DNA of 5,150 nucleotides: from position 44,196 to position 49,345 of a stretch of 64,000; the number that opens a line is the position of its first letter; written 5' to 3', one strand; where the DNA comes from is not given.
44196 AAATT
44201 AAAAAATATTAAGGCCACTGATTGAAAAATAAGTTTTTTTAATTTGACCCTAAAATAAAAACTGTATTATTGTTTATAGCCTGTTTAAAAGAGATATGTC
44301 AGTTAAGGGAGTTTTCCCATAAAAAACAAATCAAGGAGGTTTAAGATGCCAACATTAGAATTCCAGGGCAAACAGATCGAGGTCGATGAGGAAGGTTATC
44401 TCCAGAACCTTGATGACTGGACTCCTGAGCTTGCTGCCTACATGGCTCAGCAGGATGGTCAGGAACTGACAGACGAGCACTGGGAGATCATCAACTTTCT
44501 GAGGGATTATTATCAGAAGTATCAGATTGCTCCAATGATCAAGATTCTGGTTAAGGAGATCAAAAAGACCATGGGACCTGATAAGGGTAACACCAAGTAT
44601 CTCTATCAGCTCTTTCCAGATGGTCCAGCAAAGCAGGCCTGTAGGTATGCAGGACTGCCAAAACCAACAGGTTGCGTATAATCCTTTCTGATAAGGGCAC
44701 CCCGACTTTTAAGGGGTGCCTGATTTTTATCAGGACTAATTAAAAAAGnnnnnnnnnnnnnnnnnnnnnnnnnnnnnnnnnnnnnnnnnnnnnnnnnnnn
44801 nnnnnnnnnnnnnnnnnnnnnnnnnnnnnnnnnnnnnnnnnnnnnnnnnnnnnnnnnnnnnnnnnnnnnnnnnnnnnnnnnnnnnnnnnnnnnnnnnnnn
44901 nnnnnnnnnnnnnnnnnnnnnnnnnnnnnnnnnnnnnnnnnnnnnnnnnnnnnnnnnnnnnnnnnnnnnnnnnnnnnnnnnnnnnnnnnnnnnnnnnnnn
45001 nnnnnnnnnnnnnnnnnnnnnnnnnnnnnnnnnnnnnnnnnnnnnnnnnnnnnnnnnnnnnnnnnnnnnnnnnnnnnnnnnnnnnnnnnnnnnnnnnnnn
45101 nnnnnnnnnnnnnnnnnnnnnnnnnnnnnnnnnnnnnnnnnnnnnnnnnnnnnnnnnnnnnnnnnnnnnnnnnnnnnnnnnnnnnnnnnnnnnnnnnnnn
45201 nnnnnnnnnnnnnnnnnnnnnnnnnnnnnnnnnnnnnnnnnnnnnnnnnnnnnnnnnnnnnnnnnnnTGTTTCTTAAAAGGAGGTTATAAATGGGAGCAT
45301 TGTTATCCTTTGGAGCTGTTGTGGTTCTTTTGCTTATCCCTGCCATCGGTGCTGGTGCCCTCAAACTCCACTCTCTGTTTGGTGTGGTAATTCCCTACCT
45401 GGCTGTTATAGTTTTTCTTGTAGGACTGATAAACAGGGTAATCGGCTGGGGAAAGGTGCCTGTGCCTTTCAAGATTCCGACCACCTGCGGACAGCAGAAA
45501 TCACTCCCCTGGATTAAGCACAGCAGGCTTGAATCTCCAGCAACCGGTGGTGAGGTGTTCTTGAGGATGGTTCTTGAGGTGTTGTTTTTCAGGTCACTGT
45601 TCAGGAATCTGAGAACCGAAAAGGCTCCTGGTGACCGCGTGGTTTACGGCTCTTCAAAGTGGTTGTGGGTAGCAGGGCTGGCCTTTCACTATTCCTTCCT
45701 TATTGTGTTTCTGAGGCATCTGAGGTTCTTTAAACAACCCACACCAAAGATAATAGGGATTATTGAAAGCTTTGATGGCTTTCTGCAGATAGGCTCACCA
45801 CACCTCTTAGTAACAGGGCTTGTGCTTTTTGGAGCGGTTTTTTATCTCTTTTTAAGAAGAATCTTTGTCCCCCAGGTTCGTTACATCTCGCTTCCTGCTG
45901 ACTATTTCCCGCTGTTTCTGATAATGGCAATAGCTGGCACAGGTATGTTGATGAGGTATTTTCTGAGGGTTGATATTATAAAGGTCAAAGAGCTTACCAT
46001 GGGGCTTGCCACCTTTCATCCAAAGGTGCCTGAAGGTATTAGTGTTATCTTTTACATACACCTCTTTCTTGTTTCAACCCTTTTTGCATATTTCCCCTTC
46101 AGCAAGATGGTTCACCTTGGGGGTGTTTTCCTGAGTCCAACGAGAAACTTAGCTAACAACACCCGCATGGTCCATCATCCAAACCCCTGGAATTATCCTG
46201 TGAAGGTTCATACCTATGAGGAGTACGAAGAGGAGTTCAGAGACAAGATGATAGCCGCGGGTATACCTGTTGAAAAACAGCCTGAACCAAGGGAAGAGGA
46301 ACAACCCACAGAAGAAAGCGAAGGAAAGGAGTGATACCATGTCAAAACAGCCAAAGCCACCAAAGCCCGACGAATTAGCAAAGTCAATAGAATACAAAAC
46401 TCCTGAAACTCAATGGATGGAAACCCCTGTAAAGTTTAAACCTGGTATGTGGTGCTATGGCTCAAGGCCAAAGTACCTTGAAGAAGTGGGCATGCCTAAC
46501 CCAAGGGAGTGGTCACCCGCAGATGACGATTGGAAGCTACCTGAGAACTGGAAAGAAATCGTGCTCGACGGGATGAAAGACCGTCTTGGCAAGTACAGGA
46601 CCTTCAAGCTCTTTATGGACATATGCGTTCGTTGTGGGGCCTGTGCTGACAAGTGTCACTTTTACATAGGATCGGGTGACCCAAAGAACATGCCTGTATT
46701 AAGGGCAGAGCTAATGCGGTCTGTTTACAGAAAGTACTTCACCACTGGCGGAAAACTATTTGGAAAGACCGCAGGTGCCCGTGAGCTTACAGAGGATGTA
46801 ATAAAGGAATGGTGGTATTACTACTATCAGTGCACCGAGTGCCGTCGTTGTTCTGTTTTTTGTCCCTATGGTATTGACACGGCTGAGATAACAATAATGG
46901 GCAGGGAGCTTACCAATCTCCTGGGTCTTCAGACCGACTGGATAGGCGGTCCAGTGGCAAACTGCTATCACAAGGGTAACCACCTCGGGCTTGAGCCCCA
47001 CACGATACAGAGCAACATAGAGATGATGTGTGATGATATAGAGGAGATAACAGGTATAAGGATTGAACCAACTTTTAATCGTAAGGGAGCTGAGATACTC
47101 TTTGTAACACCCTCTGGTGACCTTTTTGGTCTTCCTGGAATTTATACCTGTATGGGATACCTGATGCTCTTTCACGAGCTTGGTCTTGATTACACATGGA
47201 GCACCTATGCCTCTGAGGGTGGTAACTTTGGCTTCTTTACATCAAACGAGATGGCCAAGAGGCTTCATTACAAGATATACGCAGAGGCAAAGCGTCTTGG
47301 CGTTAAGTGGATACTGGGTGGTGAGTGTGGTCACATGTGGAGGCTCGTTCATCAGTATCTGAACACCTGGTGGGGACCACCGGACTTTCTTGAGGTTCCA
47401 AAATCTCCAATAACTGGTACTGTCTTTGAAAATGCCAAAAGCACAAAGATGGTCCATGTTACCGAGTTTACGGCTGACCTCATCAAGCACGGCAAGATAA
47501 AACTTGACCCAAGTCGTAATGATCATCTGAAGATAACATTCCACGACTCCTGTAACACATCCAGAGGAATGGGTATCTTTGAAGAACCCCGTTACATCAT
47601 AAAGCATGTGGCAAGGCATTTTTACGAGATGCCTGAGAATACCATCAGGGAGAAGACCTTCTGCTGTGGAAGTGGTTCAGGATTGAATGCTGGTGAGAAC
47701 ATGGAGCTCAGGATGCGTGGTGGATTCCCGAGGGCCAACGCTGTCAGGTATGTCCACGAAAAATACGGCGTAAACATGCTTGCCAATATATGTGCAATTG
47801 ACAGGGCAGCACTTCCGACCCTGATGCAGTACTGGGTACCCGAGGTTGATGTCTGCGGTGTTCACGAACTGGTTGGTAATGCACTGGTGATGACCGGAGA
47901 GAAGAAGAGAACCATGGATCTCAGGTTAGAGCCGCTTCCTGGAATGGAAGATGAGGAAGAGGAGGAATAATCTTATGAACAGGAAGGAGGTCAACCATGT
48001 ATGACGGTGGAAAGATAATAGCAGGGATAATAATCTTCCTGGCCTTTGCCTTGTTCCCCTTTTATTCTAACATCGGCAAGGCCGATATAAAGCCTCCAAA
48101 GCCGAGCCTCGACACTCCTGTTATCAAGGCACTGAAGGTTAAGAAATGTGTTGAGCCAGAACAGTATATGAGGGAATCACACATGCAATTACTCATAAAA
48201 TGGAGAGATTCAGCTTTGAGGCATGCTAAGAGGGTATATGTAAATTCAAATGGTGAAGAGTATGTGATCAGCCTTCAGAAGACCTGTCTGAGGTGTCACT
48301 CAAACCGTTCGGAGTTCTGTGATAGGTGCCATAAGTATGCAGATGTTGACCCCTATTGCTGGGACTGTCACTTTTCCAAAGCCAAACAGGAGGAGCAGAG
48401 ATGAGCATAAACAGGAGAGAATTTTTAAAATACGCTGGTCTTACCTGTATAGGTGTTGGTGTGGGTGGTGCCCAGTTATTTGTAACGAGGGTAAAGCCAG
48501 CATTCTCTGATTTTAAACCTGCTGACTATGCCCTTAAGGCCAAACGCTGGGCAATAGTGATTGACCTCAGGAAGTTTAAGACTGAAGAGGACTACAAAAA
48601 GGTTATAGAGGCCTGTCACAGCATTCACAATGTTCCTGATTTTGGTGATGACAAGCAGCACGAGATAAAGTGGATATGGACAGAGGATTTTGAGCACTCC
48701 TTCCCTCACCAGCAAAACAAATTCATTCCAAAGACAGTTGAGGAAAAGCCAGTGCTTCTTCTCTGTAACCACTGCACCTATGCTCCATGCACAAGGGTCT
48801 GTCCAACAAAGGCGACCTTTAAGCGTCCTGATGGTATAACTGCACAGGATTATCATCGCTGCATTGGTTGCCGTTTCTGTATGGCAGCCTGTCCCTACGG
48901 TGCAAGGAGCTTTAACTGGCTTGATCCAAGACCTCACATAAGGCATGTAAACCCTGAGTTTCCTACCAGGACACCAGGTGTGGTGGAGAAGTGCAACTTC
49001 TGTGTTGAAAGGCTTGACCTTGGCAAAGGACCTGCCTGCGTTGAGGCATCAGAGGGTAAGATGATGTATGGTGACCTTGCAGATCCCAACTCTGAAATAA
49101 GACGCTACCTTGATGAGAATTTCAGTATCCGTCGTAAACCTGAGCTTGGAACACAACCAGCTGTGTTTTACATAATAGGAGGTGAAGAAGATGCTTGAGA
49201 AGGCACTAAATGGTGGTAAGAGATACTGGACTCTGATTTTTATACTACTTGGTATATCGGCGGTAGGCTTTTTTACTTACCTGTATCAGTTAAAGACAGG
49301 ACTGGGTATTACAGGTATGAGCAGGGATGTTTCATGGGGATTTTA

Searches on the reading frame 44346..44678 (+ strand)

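Call 27: search_protein_families(library=ncbifam, proteins=[window:44346-44678:+], max_evalue=0.001)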
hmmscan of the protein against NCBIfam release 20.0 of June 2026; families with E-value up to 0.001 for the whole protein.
window:44346-44678:+ (111 aa): 2 families
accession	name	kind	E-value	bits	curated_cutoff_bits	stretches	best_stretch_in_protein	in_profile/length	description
TIGR03342.1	dsrC_tusE_dsvC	subfamily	3.6e-50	168.8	53.5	1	4-111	1-108/108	TusE/DsrC/DsvC family sulfur relay protein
NF008562.0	PRK11508.1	equivalog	2.6e-37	127.3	191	1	4-111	2-109/109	sulfurtransferase TusE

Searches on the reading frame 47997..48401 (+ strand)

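Call 27: search_protein_families(library=ncbifam, proteins=[window:47997-48401:+], max_evalue=0.001)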
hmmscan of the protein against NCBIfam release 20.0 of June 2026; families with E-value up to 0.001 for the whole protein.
window:47997-48401:+ (135 aa): 2 families
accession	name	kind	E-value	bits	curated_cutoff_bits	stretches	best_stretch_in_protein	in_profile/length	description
NF038038.1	cytoc_DsrJ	equivalog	3.1e-52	176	100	1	1-125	1-121/121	sulfate reduction electron transfer complex DsrMKJOP subunit DsrJ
TIGR03153.1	cytochr_NrfH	equivalog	0.00059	19.9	134.2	1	79-126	90-134/138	cytochrome c nitrite reductase small subunit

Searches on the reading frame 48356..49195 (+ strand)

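Call 27: search_protein_families(library=ncbifam, proteins=[window:48356-49195:+], max_evalue=0.001)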
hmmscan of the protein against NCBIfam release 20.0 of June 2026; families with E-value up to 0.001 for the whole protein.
window:48356-49195:+ (280 aa): 28 families (the best 25 are shown)
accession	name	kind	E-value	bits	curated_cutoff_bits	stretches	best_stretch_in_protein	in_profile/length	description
NF045797.1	DsrO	equivalog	3.2e-90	301.7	200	1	16-274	1-235/235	sulfate reduction electron transfer complex DsrMKJOP subunit DsrO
NF041782.1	mnquin_red_QrcC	equivalog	3.1e-35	122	400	1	65-273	1-225/239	menaquinone reductase iron-sulfur cluster-binding subunit QrcC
NF011569.0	PRK14993.1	equivalog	3.6e-34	118.3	416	1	135-273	98-222/244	tetrathionate reductase subunit TtrB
NF041715.1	arsenate_red_ArrB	equivalog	9.3e-34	117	450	2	112-192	41-112/233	arsenate respiratory reductase iron-sulfur subunit ArrB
TIGR03149.1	cyt_nit_nrfC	equivalog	6.2e-33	114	377.6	1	19-273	3-216/225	cytochrome c nitrite reductase Fe-S protein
TIGR02951.1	DMSO_dmsB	equivalog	5.2e-22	78.6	214.1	1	129-241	56-153/161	DMSO/selenate family reductase complex B subunit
TIGR03478.1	DMSO_red_II_bet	subfamily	1.5e-19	70.1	480.7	1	136-273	130-253/321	DMSO reductase family type II enzyme, iron-sulfur subunit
NF045715.1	sulf_resp_HmcB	equivalog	5.2e-17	61.9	420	1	82-239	51-196/307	sulfate respiration complex iron-sulfur protein HmcB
NF008134.0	PRK10882.1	equivalog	9e-17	61.1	263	1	137-254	113-221/329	hydrogenase 2 operon protein HybA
NF038355.1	FDH3_beta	equivalog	5.7e-16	59.1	240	1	129-217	46-122/180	formate dehydrogenase FDH3 subunit beta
NF009408.0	PRK12769.1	equivalog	9.1e-16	57.1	1003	1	114-233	29-138/659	formate-dependent uric acid utilization protein AegA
NF007658.0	PRK10330.1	equivalog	1.9e-15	56.8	260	1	135-234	56-149/181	electron transport protein HydN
NF042979.1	EthbenzDh_ebdB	equivalog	4.2e-15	55.4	740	1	136-273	152-275/354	ethylbenzene dehydrogenase subunit beta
TIGR01660.1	narH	equivalog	4.9e-11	41.7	524.05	1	136-238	182-268/492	nitrate reductase subunit beta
TIGR01582.1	FDH-beta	equivalog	4.9e-10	39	334.7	1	137-234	93-174/283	formate dehydrogenase subunit beta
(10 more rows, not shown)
